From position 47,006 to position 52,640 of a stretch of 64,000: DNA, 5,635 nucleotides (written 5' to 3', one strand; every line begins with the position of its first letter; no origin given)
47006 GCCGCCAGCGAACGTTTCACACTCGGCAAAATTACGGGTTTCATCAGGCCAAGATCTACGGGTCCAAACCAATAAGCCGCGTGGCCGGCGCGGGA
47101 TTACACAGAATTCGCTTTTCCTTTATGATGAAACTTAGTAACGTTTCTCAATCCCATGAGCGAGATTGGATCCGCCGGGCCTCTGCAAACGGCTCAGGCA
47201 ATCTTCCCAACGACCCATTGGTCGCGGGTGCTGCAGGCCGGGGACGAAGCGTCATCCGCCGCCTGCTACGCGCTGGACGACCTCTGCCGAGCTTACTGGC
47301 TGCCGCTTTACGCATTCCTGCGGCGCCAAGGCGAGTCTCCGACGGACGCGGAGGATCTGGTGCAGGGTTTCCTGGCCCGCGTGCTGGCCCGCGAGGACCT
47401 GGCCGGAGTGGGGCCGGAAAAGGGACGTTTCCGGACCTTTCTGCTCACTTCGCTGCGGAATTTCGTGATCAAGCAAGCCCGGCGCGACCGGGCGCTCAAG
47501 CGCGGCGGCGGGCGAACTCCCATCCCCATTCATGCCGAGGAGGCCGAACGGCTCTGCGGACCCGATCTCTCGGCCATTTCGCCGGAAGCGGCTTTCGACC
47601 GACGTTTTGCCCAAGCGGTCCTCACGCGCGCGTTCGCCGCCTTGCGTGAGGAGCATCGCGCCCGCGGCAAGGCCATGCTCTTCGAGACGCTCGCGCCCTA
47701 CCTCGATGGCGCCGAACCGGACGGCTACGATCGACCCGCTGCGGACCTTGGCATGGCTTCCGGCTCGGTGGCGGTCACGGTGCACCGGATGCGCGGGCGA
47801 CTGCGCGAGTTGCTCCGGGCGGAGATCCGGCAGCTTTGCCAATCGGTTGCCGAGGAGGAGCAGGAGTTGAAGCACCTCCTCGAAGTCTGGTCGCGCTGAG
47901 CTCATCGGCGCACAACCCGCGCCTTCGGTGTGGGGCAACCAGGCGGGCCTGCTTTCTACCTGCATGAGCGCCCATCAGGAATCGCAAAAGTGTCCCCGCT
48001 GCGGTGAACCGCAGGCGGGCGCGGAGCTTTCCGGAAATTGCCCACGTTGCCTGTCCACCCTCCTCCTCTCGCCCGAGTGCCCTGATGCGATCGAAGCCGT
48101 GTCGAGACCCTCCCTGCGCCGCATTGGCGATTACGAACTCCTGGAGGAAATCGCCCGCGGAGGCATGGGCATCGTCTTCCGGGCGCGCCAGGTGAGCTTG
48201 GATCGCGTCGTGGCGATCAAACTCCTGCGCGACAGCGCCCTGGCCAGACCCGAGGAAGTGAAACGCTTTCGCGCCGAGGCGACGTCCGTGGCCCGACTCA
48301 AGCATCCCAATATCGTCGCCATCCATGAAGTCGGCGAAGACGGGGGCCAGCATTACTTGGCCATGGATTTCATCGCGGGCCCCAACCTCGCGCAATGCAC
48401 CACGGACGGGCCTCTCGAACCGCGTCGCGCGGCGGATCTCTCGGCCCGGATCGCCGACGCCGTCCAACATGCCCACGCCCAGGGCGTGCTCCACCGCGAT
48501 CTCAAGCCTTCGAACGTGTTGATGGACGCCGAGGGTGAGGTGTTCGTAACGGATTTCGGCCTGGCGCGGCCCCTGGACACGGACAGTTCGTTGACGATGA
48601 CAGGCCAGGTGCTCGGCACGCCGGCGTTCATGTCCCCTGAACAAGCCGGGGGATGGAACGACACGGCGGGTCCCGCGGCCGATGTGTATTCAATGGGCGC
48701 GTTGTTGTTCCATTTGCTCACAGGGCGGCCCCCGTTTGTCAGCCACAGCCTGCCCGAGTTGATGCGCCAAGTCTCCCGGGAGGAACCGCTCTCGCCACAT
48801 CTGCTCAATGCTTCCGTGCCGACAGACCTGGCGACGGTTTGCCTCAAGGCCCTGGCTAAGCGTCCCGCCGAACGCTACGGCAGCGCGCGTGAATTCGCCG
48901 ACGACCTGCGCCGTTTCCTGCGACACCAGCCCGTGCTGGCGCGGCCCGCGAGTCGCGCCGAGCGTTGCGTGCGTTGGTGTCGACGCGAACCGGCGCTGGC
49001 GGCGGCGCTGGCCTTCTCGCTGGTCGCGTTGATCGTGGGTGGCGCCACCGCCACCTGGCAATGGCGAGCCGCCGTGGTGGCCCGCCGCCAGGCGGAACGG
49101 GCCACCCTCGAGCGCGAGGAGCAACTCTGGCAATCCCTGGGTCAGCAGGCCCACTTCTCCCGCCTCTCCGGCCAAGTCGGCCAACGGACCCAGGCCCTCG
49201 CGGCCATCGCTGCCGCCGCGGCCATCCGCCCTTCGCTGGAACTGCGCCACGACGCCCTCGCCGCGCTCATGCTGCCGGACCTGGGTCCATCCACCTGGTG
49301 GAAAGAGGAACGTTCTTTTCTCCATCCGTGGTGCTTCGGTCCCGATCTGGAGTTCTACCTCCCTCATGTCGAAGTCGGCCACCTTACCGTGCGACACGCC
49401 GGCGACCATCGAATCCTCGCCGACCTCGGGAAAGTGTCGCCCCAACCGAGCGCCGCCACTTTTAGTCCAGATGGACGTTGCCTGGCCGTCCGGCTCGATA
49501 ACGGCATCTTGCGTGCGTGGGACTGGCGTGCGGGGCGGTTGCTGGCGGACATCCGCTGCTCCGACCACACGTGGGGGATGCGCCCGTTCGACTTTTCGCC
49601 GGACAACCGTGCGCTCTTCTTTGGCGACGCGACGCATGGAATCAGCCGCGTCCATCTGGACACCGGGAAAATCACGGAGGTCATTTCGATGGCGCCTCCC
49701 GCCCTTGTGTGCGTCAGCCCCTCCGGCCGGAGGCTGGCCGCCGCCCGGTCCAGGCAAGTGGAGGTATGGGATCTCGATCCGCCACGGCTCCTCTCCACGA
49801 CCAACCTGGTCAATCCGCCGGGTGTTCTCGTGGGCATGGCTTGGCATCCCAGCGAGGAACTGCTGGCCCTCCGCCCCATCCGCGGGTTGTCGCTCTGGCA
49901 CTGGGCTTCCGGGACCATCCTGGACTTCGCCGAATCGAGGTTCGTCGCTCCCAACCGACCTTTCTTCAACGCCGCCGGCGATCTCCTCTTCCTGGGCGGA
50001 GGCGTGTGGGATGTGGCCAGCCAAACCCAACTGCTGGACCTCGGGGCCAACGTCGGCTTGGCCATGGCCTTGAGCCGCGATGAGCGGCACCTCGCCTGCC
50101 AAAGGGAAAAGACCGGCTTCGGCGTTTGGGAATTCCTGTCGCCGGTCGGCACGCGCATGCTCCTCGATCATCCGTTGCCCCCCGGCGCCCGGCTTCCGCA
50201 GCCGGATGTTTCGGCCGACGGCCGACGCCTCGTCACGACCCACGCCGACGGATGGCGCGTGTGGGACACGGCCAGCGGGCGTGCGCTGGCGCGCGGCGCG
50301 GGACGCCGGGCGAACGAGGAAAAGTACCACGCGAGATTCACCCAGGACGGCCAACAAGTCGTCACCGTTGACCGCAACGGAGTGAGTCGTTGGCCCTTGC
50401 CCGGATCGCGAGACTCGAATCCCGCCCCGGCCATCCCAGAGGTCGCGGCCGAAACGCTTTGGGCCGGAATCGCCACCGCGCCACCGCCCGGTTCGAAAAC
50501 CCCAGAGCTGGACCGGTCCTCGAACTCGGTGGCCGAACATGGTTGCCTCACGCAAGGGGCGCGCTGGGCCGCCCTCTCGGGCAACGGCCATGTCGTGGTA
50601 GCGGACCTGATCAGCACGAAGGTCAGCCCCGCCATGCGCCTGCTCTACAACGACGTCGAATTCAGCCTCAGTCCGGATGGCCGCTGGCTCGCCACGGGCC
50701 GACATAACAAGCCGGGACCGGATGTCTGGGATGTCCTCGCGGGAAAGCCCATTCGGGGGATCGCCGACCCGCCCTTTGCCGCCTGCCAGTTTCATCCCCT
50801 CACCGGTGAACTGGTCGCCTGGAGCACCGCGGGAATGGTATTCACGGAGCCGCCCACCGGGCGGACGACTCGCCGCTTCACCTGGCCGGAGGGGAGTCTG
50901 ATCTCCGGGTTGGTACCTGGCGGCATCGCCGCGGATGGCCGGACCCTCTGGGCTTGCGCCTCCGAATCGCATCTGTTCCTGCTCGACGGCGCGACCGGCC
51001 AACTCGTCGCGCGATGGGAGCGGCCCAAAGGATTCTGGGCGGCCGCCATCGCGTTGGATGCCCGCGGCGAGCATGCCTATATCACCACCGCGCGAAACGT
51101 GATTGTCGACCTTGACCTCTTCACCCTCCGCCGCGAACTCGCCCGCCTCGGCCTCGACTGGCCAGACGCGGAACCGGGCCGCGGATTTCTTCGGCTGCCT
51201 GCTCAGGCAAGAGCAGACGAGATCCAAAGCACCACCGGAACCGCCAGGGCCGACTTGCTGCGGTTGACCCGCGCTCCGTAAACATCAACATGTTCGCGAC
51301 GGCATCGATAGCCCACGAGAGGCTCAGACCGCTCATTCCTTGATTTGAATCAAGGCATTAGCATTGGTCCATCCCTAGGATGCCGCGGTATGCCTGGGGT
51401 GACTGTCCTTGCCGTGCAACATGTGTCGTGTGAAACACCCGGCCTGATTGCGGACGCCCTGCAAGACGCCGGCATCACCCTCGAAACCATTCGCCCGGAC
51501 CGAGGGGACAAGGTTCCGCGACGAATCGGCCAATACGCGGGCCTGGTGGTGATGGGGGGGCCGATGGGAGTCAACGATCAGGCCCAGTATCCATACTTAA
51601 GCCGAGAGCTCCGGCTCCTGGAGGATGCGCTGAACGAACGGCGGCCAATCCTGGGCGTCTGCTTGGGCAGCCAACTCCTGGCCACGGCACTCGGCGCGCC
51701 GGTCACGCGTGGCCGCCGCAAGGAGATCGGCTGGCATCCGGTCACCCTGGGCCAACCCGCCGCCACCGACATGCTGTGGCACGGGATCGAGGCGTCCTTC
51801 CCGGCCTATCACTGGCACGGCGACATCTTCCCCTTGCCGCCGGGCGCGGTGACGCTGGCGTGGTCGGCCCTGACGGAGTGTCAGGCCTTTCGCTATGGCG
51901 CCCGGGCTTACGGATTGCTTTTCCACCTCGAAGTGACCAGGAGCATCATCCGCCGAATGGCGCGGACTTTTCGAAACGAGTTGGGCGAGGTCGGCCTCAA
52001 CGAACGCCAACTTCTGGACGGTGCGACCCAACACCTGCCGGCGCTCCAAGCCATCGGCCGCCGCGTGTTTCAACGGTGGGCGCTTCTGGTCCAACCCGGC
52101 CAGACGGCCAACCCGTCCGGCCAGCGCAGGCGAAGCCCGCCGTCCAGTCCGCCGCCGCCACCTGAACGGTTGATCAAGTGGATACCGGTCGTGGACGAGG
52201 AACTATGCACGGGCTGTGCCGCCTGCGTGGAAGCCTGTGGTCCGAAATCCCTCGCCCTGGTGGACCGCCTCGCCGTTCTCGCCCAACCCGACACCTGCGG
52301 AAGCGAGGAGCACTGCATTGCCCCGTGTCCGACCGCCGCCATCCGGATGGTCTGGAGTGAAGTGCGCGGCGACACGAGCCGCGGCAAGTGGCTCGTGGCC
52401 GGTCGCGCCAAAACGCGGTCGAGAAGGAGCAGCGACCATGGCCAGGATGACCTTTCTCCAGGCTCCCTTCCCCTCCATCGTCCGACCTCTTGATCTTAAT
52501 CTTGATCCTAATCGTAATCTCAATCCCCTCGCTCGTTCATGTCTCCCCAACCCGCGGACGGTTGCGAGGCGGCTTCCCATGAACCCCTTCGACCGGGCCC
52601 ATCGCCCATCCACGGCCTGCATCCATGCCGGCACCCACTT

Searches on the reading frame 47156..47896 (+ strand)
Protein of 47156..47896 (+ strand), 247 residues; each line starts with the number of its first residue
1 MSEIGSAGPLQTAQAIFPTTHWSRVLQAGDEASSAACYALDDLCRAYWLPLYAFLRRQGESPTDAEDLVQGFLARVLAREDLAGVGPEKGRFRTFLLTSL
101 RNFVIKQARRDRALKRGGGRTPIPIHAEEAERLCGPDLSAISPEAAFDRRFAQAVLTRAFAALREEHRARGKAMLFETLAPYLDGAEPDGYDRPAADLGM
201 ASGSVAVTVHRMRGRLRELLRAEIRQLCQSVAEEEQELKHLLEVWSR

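Call 41: search_protein_families(library=pfam, proteins=[window:47156-47896:+], max_evalue=0.001)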
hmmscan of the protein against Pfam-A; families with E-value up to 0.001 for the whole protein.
window:47156-47896:+ (247 aa): 1 family
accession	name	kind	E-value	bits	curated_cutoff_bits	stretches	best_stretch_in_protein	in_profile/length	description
PF04542.20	Sigma70_r2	-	5.7e-08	32.9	24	1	50-112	8-69/71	Sigma-70 region 2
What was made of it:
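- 47156..47899 (+): ECF-type sigma factor, divergent from cassette B. Pfam Sigma70_r2 (call 41).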

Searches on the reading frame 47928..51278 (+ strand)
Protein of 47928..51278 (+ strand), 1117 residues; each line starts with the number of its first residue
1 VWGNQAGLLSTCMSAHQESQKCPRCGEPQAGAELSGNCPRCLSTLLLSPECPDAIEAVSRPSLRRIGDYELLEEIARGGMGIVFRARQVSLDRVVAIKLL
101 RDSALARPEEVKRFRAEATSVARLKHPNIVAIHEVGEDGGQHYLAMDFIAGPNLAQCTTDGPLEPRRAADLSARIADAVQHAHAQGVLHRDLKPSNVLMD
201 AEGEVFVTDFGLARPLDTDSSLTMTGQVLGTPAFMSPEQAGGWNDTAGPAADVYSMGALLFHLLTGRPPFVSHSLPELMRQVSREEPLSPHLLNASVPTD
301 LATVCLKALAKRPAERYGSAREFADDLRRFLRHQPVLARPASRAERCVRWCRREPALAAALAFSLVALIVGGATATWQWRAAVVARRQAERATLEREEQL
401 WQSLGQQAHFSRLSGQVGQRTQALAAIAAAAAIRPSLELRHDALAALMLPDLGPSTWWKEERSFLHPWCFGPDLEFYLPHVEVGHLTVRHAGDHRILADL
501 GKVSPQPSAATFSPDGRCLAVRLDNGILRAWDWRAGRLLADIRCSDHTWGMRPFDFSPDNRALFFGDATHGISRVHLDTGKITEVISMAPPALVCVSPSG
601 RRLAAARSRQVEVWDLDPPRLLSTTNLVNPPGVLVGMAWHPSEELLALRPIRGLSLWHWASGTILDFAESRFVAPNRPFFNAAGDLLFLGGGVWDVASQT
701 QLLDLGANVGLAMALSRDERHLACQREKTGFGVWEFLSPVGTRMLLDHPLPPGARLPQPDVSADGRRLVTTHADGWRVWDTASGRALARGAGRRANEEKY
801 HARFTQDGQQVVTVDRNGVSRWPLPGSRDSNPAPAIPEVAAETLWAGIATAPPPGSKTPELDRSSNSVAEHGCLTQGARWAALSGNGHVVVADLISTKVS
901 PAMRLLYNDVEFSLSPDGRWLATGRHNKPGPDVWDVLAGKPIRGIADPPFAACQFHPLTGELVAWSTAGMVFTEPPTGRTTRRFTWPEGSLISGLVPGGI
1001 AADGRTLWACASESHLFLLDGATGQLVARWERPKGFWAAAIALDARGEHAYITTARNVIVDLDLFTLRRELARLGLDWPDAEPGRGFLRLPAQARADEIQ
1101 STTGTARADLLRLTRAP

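Call 8: search_protein_families(library=pfam, proteins=[window:47928-51278:+], max_evalue=0.001)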
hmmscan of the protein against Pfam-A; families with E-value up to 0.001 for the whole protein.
window:47928-51278:+ (1117 aa): 12 families
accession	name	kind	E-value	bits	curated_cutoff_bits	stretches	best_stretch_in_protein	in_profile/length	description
PF00069.31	Pkinase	-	2.7e-44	152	31.7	1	69-318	1-253/263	Protein kinase domain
PF07714.23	PK_Tyr_Ser-Thr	-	1.4e-28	100.3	23.1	1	71-316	3-248/258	Protein tyrosine and serine/threonine kinase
PF25174.1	Beta-prop_THOC3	-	1.2e-12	47.8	305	1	509-624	93-208/272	THOC3 beta-propeller domain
PF24817.1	WD40_WDHD1_1st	-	9.9e-07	28.6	109.9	0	580-648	219-282/291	WDHD1 first WD40 domain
PF24814.1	WD40_Prp19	-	2e-05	24.2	320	0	506-621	137-252/281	Prp19 WD40 domain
PF23393.2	Beta-prop_WDR90_POC16_2nd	-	5.4e-05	23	60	0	497-566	29-96/291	WDR90/POC16, second beta-propeller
PF00400.38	WD40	-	7.6e-05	23.5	27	0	913-925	18-30/39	WD domain, G-beta repeat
PF03109.22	ABC1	-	8.2e-05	22.3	22.9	1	139-223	140-224/244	ABC1 atypical kinase-like domain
PF01636.29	APH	-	0.00017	21.9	23.2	1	169-215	152-199/239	Phosphotransferase enzyme family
PF23414.1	Beta-prop_EML_2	-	0.00021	21.2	90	0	483-579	60-155/266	Echinoderm microtubule-associated protein second beta-propeller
PF07676.18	PD40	-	0.00046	20.5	20.9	0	908-922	10-24/38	WD40-like Beta Propeller Repeat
PF12894.13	ANAPC4_WD40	-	0.00068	20.3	22.9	0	511-547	45-81/91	Anaphase-promoting complex subunit 4 WD40 domain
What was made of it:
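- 47928..51281 (+): Ser/Thr protein kinase with WD40 beta-propeller, downstream of the sigma factor. Pfam Pkinase plus beta-propeller families (call 8).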

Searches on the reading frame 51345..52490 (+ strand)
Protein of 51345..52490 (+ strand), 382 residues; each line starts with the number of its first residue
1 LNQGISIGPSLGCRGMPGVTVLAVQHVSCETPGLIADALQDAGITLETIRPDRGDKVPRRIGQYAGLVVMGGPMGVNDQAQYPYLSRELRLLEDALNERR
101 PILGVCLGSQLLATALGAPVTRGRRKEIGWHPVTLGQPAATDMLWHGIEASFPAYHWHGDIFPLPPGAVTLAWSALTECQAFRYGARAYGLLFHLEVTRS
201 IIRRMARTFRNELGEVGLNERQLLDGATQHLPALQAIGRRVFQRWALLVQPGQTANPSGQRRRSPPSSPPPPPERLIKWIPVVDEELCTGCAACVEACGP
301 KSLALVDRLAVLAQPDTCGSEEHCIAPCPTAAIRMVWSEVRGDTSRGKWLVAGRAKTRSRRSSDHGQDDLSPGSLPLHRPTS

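Call 8: search_protein_families(library=pfam, proteins=[window:51345-52490:+], max_evalue=0.001)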
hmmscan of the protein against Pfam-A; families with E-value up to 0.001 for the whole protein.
window:51345-52490:+ (382 aa): 7 families
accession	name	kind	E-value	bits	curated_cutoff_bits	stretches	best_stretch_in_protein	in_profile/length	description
PF00117.34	GATase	-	4.7e-18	66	22.8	1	35-199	13-175/190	Glutamine amidotransferase class-I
PF07722.19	Peptidase_C26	-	5.2e-05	23.5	20.5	1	88-117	94-123/219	Peptidase C26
PF14697.11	Fer4_21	-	5.4e-05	23.7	35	1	282-335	2-59/59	4Fe-4S dicluster domain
PF12797.12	Fer4_2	-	8.1e-05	22.8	24.5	1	279-298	1-20/22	4Fe-4S binding domain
PF00037.32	Fer4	-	0.00013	22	21.1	1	281-298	1-18/24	4Fe-4S binding domain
PF12837.12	Fer4_6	-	0.00024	21.4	25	1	280-298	1-19/24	4Fe-4S binding domain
PF13237.11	Fer4_10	-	0.00056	20.2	25.5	0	281-329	2-53/53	4Fe-4S dicluster domain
